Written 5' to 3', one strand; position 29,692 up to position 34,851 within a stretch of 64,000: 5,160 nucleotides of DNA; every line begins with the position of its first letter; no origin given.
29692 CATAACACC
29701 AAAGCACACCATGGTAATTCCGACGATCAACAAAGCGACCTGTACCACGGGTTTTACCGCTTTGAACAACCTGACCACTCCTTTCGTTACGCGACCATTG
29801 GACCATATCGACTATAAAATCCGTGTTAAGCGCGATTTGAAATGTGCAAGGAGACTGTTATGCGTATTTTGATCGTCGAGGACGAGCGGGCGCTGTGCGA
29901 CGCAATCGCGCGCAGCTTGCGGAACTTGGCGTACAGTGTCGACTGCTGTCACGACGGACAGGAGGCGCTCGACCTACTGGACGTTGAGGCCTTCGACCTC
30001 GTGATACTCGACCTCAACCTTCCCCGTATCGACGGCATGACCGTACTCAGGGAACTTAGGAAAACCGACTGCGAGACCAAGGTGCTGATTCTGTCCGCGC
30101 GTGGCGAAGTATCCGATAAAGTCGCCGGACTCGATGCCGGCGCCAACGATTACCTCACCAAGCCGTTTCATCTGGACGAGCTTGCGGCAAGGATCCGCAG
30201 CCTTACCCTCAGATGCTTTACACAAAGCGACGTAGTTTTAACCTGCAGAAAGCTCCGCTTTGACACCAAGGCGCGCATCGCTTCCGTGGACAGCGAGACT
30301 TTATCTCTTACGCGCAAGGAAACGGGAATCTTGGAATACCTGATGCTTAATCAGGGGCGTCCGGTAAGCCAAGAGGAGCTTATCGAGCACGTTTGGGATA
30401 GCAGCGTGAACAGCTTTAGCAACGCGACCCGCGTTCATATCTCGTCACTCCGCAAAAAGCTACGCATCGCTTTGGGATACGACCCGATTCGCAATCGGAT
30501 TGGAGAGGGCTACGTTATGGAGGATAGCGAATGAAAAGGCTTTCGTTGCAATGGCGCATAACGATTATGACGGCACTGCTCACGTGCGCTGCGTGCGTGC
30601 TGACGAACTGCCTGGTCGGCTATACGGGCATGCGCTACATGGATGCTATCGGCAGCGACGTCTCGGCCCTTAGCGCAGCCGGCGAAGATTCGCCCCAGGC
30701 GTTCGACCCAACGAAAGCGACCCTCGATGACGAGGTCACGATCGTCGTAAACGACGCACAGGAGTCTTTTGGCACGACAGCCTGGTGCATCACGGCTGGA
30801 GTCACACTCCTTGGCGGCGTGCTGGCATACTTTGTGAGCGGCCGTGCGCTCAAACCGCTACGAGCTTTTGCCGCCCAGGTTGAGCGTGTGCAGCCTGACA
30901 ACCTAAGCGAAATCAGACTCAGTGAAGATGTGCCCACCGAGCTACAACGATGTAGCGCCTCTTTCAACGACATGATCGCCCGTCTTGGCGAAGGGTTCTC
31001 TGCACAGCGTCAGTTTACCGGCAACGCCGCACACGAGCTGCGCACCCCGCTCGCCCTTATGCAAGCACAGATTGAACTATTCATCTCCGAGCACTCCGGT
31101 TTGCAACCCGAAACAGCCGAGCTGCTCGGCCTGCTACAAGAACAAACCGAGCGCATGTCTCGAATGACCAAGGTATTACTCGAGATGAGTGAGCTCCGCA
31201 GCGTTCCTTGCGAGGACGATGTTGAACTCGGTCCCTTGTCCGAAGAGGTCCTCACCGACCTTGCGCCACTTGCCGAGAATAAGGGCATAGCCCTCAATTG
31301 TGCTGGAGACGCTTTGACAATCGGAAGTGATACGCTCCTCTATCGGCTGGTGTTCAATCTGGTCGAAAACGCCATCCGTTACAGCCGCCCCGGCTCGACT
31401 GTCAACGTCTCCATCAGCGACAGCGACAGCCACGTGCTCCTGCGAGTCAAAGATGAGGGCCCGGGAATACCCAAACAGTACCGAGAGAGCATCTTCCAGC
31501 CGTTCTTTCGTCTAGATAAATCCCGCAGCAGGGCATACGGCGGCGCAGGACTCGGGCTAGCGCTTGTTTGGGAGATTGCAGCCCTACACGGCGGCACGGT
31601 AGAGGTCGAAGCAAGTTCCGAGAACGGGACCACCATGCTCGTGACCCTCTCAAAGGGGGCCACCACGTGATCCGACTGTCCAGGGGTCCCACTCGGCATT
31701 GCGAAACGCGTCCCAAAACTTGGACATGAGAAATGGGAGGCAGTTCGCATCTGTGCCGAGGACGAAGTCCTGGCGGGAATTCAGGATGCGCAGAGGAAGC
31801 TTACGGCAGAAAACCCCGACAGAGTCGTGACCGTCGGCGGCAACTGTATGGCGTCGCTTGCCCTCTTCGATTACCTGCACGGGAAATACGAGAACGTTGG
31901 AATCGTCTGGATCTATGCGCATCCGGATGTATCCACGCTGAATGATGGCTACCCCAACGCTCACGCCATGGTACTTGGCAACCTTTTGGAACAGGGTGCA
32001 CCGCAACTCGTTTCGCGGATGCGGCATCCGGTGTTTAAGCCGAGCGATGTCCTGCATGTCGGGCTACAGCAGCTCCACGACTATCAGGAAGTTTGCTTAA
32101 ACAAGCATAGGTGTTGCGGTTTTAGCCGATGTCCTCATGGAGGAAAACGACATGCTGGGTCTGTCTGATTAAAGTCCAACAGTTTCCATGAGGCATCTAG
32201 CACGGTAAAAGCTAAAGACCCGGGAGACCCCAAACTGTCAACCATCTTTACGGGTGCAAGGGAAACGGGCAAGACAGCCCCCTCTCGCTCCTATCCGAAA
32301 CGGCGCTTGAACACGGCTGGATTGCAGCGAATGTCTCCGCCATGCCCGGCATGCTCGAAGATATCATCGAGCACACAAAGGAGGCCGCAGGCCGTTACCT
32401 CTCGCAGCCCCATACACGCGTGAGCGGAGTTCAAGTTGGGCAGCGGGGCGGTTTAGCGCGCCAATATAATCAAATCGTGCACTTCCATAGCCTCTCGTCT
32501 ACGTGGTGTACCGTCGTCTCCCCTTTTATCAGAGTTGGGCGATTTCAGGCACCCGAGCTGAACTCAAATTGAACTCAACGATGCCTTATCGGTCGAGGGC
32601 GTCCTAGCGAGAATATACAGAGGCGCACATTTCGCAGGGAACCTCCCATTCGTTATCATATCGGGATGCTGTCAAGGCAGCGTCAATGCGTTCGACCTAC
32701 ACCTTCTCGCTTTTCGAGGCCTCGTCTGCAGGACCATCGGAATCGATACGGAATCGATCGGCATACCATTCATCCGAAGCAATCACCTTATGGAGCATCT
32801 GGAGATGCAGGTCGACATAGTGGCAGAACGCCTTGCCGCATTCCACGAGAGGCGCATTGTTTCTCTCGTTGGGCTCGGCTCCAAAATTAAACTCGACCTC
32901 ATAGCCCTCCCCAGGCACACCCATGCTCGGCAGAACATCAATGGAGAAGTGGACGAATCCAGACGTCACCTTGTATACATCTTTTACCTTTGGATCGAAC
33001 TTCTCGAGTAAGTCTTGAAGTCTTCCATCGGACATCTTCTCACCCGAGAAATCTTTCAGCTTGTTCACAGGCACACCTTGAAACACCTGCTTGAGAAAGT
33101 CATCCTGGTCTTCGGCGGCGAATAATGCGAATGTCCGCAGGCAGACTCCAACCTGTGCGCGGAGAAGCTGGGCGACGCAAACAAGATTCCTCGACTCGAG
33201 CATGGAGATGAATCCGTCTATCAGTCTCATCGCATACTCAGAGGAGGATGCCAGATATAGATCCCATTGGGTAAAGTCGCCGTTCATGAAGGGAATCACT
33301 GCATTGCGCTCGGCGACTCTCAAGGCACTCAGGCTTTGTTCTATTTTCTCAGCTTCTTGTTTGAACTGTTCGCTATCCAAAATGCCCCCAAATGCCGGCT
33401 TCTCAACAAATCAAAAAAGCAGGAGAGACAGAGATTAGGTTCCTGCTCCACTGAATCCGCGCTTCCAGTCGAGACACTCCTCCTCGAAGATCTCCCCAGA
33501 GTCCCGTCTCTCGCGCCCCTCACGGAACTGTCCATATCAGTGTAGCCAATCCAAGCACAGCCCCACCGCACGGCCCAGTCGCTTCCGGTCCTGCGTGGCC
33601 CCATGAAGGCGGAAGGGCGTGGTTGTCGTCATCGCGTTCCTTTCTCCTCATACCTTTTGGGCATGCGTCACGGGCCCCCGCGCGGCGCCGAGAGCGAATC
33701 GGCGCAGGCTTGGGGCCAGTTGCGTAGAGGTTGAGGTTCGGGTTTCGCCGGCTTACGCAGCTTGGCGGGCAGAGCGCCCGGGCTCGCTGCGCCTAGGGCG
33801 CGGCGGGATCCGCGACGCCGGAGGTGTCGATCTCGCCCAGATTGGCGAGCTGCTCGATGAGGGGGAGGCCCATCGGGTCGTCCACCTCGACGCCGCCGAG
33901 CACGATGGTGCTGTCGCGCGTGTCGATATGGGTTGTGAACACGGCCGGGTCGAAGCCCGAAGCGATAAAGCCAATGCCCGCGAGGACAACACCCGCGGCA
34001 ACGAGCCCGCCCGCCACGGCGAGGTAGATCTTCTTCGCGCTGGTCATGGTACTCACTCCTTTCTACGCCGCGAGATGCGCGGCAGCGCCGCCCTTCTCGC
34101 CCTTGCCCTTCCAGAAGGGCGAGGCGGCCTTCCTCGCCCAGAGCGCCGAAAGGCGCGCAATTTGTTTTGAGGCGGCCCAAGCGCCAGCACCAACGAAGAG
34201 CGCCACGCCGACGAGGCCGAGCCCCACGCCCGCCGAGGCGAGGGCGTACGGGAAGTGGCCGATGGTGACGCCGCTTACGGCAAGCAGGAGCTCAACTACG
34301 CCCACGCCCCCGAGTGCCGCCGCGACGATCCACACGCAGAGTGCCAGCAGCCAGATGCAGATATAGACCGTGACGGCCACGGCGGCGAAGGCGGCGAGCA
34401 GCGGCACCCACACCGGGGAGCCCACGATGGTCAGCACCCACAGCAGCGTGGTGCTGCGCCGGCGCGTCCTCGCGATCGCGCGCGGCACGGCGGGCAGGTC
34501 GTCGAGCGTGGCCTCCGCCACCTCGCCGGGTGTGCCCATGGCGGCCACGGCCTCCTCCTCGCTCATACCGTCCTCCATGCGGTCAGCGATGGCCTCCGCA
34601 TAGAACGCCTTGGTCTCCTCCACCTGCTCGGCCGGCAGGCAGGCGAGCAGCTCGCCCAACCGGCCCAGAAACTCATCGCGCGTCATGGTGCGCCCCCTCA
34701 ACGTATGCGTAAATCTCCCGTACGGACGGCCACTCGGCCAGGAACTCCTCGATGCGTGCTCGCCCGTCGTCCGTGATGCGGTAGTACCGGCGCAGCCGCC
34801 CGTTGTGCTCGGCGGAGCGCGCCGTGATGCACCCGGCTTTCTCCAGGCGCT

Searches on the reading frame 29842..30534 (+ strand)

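Call 63: search_protein_families(library=pfam, proteins=[window:29842-30534:+], max_evalue=0.0001)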
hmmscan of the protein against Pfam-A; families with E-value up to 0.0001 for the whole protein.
window:29842-30534:+ (230 aa): 3 families
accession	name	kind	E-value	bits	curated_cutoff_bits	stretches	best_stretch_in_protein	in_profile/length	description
PF00072.30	Response_reg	-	9.4e-32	109.9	30.2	1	9-119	1-111/111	Response regulator receiver domain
PF00486.34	Trans_reg_C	-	2.4e-18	66.4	26.2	1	152-226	2-77/77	Transcriptional regulatory protein, C terminal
PF23198.2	PDE8A_N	-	6.7e-06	26.5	29.6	1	5-85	9-90/147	PDE8A-like, N-terminal domain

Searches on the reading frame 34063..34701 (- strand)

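Call 64: search_protein_families(library=pfam, proteins=[window:34063-34701:-], max_evalue=0.0001)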
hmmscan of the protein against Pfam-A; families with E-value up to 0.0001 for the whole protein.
window:34063-34701:- (212 aa): 1 family
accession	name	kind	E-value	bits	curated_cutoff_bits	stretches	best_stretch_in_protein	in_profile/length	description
PF22564.2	HAAS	-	5.5e-11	43.1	27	1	11-64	2-55/55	HAAS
